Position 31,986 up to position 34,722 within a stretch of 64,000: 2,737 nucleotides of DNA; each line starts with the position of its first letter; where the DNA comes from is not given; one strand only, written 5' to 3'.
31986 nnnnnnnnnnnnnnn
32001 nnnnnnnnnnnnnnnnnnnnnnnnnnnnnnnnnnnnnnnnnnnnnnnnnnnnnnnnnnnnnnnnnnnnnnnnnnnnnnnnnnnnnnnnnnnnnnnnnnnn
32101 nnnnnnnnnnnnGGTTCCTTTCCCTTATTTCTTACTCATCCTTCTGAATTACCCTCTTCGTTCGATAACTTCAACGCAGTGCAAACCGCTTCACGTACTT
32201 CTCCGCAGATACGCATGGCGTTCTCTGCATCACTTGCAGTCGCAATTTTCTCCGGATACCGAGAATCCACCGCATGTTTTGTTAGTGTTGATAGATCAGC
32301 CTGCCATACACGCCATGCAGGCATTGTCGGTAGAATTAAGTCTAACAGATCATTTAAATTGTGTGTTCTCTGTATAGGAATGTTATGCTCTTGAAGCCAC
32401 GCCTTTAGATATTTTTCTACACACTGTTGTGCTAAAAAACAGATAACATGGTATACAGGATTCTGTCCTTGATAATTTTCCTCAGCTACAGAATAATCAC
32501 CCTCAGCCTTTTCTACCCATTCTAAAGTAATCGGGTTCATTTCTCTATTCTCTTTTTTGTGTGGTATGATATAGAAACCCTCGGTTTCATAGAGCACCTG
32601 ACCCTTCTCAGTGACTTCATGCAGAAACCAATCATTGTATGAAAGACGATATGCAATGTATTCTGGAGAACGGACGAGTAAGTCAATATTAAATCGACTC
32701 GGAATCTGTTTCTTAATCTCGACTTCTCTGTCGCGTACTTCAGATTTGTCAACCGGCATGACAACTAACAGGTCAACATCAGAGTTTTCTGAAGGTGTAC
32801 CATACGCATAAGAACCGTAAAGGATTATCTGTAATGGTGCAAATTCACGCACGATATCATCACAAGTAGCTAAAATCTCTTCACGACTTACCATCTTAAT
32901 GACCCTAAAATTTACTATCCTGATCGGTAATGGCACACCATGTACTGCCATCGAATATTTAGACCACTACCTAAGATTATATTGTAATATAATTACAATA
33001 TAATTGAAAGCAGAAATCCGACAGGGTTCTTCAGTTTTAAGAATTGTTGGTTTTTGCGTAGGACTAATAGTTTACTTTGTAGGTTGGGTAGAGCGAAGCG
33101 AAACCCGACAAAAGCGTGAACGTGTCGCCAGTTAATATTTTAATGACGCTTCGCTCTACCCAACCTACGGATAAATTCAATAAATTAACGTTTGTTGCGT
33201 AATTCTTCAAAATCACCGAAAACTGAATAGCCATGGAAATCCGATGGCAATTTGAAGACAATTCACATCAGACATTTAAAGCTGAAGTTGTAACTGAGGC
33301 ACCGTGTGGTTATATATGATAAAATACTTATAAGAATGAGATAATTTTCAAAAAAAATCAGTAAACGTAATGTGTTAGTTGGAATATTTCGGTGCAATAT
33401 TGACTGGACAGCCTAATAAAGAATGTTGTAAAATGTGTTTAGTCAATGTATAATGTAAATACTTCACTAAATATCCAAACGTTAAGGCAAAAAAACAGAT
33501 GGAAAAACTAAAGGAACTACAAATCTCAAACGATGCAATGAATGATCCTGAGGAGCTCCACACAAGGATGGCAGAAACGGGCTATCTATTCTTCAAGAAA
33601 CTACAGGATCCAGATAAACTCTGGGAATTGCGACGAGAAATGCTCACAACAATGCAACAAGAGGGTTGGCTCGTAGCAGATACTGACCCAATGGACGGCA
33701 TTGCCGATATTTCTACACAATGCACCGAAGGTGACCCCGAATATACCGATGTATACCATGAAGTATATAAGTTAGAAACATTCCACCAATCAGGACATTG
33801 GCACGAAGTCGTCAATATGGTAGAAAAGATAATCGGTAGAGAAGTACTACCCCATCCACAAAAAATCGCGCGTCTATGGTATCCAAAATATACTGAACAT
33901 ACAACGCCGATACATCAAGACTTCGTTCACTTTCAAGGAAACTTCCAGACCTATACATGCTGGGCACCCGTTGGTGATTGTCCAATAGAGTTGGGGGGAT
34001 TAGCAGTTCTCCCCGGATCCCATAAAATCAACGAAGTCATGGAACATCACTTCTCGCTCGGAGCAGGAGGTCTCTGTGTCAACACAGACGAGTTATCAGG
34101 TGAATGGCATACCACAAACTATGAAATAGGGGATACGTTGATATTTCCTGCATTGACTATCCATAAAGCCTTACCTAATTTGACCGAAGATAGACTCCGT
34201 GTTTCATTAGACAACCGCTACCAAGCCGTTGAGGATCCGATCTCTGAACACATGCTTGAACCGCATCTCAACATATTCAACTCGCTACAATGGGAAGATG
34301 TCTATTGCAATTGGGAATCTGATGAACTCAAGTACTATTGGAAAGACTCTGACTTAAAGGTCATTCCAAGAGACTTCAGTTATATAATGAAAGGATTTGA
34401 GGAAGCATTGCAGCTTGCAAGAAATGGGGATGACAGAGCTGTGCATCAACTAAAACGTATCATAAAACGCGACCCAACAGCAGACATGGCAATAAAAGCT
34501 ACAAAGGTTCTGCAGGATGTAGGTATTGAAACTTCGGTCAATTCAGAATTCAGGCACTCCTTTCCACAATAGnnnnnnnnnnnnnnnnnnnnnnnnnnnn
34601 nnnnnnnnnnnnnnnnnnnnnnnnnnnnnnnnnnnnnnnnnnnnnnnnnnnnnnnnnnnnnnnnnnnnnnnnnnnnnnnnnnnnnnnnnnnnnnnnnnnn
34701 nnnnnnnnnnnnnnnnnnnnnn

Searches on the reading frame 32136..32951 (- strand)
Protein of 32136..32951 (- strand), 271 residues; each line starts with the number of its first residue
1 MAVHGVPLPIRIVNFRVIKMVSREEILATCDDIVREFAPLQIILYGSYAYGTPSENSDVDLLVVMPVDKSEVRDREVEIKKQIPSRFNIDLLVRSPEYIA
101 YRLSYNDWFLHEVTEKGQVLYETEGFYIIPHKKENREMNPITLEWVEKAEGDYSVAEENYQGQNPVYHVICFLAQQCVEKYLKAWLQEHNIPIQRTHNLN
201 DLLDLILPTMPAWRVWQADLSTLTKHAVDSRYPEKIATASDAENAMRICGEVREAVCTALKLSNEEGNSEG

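Call 3: search_protein_families(library=pfam, proteins=[window:32136-32951:-], max_evalue=1)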
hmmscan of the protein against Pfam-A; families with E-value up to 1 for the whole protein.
window:32136-32951:- (271 aa): 5 families
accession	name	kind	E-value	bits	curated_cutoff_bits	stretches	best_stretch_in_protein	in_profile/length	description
PF05168.19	HEPN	-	3.2e-22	79.3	22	1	144-256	3-114/117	HEPN domain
PF01909.29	NTP_transf_2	-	8e-11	42.6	21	1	33-96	7-76/93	Nucleotidyltransferase domain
PF18765.7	Polbeta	-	1.2e-08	35.4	26.9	1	38-123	12-90/93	Polymerase beta, Nucleotidyltransferase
PF22600.2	MTPAP-like_central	-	0.002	18.6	27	1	33-83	32-83/139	Poly(A) RNA polymerase, mitochondrial-like, central palm domain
PF10281.14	Ish1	-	0.0064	17.3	26.6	1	180-205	7-33/37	Putative nuclear envelope organisation protein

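Call 4: search_protein_families(library=ncbifam, proteins=[window:32136-32951:-], max_evalue=1)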
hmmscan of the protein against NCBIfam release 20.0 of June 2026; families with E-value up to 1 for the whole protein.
window:32136-32951:- (271 aa): 5 families
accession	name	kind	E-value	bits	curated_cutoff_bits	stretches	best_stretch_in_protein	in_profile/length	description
NF047752.1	MntA_antitoxin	equivalog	1.3e-07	31.4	60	1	38-124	6-84/106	type VII toxin-antitoxin system MntA family adenylyltransferase antitoxin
NF051895.1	anti_phage_HalB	equivalog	3.5e-05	23.5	190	1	42-80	2-41/211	anti-phage Hailong system nucleotidyltransferase HalB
NF012212.1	ANT_9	subfamily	0.0053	16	340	1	41-73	23-55/249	aminoglycoside nucleotidyltransferase ANT(9)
NF028535.0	ANT_4p_II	subfamily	0.044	13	350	1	40-73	20-51/251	ANT(4')-II family aminoglycoside nucleotidyltransferase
NF005303.0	PRK06834.1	subfamily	0.13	10.7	625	1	172-202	96-126/488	hypothetical protein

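Call 5: search_protein_families(library=padloc, proteins=[window:32136-32951:-], max_evalue=1)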
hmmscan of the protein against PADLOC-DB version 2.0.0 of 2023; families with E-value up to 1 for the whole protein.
window:32136-32951:- (271 aa): 10 families
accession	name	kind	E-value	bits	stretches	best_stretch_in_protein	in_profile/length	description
PDLC04903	PDC-S09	-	1.3e-07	29.9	1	41-83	28-72/108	-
PDLC04368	PDC-M05A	-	9.1e-07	26.9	1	43-119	111-186/201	-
PDLC04906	PDC-S09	-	1.9e-06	26.2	1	31-87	16-71/98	-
PDLC04907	PDC-S09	-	2.2e-06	25.8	1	28-79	16-67/114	-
PDLC04904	PDC-S09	-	1.3e-05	23.4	1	31-71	17-56/104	-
PDLC04902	PDC-S09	-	1.8e-05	22.9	1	31-79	13-60/97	-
PDLC04905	PDC-S09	-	0.001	17.4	1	29-92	11-77/101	-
PDLC00776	Cyclase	-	0.0015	16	1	37-97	41-104/287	oligonucleotide-cyclase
PDLC04901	PDC-S09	-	0.029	13.1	1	31-82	13-61/126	-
PDLC04369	PDC-M05A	-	0.04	11.5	1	20-73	84-136/201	-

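Call 22: search_solved_structures(query=window:32136-32951:-, max_evalue=0.01)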
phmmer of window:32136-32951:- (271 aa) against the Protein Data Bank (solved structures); distinct sequences matched with E-value up to 0.01: 1.
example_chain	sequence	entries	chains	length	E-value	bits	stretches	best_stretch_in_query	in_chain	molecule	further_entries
1wol_A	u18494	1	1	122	2.4e-06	30.7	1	144-235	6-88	122aa long conserved hypothetical protein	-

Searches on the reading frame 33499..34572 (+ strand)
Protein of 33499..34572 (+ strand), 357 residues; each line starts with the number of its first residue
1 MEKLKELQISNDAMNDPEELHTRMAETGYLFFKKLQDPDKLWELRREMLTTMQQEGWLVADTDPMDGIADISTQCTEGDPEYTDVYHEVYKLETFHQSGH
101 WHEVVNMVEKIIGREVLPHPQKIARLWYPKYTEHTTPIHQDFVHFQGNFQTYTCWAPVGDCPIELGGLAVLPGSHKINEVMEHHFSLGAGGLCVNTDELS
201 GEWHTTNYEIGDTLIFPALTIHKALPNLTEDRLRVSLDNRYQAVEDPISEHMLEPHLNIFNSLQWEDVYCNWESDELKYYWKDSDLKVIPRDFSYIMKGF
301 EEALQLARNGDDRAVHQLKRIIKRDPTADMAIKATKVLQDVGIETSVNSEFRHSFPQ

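Call 29: search_protein_families(library=pfam, proteins=[window:33499-34572:+], max_evalue=0.001)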
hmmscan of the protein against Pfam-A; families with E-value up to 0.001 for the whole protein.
window:33499-34572:+ (357 aa): 1 family
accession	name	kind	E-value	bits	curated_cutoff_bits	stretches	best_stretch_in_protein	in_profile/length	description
PF05721.19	PhyH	-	6.5e-14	53.1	22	1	26-231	3-209/213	Phytanoyl-CoA dioxygenase (PhyH)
